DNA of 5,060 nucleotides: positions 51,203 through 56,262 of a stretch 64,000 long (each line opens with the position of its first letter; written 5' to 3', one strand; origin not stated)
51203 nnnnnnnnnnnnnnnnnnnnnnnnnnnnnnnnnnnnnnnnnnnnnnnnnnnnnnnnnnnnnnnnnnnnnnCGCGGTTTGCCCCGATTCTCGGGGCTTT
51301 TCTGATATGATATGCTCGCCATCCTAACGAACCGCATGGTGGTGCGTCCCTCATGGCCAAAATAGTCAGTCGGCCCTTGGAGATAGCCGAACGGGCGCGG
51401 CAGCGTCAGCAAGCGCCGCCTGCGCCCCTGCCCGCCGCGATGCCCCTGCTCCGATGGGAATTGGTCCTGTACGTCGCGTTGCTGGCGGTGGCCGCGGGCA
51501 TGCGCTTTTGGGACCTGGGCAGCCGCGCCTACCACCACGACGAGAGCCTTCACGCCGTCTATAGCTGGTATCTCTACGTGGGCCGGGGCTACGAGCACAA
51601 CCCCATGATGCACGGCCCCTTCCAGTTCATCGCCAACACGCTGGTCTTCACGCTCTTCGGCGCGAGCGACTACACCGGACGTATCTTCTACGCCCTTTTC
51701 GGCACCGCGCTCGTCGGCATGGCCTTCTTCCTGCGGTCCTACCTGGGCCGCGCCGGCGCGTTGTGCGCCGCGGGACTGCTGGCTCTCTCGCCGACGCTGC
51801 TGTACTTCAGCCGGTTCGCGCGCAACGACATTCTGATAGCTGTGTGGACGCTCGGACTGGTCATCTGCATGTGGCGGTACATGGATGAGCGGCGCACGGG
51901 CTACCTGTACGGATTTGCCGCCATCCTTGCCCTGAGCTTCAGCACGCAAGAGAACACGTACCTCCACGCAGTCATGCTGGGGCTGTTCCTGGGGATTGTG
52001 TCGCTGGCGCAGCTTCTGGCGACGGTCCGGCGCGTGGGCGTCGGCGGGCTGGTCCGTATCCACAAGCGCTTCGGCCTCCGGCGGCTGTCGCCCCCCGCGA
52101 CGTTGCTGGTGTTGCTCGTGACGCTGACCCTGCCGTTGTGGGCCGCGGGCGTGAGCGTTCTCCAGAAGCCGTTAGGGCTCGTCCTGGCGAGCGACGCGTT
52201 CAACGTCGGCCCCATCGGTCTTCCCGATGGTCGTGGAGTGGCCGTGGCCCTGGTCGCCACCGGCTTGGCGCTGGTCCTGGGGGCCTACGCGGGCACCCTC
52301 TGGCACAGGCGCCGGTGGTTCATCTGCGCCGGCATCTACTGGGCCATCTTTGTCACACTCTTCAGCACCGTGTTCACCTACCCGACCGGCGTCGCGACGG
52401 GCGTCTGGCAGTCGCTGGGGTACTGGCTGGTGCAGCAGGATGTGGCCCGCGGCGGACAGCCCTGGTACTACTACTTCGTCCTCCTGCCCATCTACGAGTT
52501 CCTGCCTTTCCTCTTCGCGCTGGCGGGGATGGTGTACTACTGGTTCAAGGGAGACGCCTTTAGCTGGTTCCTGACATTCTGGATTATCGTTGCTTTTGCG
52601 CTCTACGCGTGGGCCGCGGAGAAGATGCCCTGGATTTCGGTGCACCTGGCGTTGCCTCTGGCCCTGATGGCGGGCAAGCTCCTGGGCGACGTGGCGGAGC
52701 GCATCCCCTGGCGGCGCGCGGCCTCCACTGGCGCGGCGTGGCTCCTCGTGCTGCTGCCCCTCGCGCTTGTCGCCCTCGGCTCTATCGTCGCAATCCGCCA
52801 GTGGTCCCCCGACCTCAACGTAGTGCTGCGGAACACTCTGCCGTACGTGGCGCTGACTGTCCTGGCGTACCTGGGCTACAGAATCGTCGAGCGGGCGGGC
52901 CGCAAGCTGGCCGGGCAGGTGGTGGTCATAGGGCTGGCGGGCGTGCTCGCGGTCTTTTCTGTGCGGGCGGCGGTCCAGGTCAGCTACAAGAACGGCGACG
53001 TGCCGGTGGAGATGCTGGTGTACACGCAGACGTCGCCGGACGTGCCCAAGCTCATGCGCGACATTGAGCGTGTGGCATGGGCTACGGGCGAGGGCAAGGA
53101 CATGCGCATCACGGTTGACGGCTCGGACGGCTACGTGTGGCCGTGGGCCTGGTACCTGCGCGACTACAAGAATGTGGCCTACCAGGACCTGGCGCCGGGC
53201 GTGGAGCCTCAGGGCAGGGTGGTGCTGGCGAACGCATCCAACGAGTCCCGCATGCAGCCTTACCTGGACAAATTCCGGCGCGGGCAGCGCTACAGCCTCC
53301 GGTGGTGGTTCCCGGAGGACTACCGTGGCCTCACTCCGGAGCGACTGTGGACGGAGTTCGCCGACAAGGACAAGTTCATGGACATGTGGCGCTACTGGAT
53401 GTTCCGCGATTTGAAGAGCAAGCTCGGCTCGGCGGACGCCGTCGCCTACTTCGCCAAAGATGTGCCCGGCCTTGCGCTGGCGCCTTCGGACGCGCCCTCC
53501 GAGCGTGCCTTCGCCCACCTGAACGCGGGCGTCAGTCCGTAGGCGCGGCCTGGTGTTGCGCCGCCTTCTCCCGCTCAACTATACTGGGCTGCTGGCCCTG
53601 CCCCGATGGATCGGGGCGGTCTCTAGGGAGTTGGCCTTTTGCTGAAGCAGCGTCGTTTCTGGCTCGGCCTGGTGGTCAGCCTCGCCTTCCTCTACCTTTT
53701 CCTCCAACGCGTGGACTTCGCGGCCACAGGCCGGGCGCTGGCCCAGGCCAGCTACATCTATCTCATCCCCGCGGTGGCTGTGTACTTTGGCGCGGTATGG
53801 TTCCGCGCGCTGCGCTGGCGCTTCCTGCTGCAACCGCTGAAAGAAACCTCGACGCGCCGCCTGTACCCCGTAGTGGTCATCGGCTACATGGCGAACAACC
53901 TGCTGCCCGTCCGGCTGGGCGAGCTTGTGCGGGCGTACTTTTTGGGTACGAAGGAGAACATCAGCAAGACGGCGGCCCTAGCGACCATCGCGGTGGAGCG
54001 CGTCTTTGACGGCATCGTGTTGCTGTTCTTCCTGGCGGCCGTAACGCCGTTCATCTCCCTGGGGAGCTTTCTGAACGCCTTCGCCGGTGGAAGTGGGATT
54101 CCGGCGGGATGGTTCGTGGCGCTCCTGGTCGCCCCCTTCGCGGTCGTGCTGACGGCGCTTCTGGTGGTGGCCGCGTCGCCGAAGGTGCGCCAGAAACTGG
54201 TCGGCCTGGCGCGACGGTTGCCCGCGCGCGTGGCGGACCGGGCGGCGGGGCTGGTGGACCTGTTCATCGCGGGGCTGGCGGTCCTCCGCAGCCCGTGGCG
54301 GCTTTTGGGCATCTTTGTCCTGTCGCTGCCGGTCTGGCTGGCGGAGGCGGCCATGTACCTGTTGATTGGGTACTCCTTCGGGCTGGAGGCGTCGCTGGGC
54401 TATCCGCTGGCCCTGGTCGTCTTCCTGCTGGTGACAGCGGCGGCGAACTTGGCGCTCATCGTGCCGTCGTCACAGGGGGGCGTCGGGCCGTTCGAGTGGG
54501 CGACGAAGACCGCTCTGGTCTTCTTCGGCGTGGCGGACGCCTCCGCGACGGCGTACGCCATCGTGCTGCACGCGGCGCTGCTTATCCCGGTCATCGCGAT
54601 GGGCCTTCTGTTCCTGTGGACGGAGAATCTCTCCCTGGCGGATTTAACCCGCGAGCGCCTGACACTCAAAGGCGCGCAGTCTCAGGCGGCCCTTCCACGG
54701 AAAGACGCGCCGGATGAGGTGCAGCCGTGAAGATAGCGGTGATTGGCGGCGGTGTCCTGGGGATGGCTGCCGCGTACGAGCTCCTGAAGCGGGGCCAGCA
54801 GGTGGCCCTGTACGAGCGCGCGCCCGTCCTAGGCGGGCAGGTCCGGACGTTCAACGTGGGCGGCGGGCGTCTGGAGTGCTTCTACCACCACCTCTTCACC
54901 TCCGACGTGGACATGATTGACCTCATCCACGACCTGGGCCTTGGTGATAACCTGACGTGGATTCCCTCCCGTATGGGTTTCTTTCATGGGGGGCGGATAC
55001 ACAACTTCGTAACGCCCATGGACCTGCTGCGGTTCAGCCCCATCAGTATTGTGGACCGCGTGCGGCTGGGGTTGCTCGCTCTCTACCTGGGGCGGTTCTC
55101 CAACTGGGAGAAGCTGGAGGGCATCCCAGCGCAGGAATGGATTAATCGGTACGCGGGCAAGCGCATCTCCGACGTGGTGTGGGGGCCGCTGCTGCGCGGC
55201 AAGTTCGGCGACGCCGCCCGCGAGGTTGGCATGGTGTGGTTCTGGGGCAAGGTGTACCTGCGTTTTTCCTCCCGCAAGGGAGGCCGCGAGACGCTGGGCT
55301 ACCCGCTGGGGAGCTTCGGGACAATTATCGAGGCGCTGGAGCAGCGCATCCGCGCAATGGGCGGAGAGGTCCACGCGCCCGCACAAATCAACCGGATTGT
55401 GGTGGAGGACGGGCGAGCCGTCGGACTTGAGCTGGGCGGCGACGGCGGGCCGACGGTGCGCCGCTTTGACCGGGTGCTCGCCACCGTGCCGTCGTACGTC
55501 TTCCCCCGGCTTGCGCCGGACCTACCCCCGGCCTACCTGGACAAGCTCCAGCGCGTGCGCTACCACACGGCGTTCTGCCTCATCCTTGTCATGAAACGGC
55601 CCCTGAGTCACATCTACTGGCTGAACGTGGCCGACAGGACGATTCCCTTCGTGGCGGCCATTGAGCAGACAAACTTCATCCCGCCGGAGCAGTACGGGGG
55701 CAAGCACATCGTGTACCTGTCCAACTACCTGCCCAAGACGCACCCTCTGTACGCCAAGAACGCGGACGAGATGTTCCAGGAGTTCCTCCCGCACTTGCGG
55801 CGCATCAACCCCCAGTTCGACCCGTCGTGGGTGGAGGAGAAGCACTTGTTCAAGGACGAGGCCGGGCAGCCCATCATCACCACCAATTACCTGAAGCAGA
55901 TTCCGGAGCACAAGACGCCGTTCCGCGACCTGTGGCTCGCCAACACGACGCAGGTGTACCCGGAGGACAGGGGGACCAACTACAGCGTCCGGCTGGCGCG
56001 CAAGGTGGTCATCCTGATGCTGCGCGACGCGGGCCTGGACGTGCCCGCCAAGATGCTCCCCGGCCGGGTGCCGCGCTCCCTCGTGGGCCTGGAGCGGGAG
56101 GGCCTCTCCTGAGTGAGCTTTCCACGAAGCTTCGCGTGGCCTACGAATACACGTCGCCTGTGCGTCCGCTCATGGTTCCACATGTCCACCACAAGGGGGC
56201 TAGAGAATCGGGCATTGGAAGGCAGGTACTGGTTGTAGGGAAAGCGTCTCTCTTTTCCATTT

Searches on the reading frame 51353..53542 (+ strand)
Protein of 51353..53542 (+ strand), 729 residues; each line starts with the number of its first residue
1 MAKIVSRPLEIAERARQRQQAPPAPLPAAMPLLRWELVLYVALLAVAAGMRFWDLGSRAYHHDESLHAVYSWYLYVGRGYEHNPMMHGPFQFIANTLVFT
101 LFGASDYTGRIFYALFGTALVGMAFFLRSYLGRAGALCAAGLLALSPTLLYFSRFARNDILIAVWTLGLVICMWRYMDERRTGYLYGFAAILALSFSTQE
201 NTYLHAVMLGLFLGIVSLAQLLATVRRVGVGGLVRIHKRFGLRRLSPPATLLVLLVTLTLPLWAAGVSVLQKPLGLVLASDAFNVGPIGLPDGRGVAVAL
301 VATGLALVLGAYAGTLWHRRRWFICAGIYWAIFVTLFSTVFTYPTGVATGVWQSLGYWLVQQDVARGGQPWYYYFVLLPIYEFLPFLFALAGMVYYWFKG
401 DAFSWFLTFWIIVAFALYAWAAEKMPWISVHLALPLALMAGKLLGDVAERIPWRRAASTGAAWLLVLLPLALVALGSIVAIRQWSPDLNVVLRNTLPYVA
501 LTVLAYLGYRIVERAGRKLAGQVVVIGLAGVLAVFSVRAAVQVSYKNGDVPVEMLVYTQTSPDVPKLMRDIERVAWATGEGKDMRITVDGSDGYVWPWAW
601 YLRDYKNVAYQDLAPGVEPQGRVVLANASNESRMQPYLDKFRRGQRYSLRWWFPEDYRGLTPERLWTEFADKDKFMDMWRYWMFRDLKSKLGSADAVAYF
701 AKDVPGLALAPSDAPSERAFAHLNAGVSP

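Call 31: search_protein_families(library=ncbifam, proteins=[window:51353-53542:+], max_evalue=0.0001)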
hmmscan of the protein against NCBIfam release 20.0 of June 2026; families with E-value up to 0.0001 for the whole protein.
window:51353-53542:+ (729 aa): 1 family
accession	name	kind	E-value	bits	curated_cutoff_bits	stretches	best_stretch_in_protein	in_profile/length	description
TIGR03663.1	TIGR03663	subfamily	1.1e-81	275.1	126.25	1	40-609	4-434/435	flippase activity-associated protein Agl23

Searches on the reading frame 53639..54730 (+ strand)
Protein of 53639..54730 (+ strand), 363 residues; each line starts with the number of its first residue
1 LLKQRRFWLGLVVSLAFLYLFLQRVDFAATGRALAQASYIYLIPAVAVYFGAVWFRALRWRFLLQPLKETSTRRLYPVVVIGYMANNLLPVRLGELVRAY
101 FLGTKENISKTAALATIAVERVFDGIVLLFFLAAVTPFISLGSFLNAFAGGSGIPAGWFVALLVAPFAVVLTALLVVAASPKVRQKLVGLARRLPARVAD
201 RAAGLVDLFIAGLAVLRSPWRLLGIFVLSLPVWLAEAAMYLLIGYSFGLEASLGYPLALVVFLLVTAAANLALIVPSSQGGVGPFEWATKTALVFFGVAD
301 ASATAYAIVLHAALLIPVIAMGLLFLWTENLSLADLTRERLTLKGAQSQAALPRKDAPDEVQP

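Call 28: search_protein_families(library=ncbifam, proteins=[window:53639-54730:+], max_evalue=0.00001)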
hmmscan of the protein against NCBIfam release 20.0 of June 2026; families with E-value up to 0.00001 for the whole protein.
window:53639-54730:+ (363 aa): 1 family
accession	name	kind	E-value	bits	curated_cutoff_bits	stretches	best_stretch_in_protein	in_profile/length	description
TIGR00374.1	TIGR00374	subfamily_domain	1.4e-22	80.5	43.2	1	11-325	1-309/323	flippase-like domain-containing protein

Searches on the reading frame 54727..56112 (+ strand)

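Call 28: search_protein_families(library=ncbifam, proteins=[window:54727-56112:+], max_evalue=0.00001)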
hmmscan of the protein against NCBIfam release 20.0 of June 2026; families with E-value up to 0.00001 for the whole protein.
window:54727-56112:+ (461 aa): 24 families
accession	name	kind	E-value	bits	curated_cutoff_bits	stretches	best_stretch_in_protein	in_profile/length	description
NF005560.0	PRK07233.1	equivalog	7.6e-145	483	252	1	1-432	1-429/435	hypothetical protein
TIGR03467.1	HpnE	equivalog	2.9e-20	73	283.05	1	3-405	1-402/430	hydroxysqualene dehydroxylase HpnE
NF005547.0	PRK07208.1-3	equivalog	3.7e-19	68.8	380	1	2-358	6-367/465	hypothetical protein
NF005548.0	PRK07208.1-4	equivalog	7.9e-16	57.7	389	1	2-294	5-310/488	hypothetical protein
NF008841.0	PRK11883.1-1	equivalog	8.8e-13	48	517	1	1-94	4-101/453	protoporphyrinogen oxidase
TIGR00562.1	proto_IX_ox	equivalog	1.1e-10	40.8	97.85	1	2-177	4-182/470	protoporphyrinogen oxidase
NF005546.0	PRK07208.1-2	equivalog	1.1e-09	37.4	418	1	3-64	7-69/527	hypothetical protein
NF045637.1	carotdesatCrtDProt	equivalog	2.9e-09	36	580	1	3-50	1-48/485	1-hydroxycarotenoid 3,4-desaturase CrtD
TIGR02732.1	zeta_caro_desat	equivalog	4.5e-09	35.7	622.15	1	2-78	1-78/474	9,9'-di-cis-zeta-carotene desaturase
NF005545.0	PRK07208.1-1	equivalog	1.7e-08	33.3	451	1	2-75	9-82/504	hypothetical protein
TIGR02731.1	phytoene_desat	equivalog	6.9e-08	31.6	569.4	1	2-85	1-85/453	15-cis-phytoene desaturase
NF045689.1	BCarotKetCrtO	equivalog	1.7e-07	30.2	1000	0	190-237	235-282/563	beta-carotene ketolase CrtO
NF009410.0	PRK12771.1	subfamily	1.7e-07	30.2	516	1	2-40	140-178/566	NAD(P)-binding protein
NF008845.0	PRK11883.1-5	equivalog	3.2e-07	29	560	1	2-76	6-86/468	protoporphyrinogen oxidase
TIGR03997.1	mycofact_OYE_2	equivalog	7.5e-07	27.9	793.15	1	2-49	381-428/645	mycofactocin system FadH/OYE family oxidoreductase 2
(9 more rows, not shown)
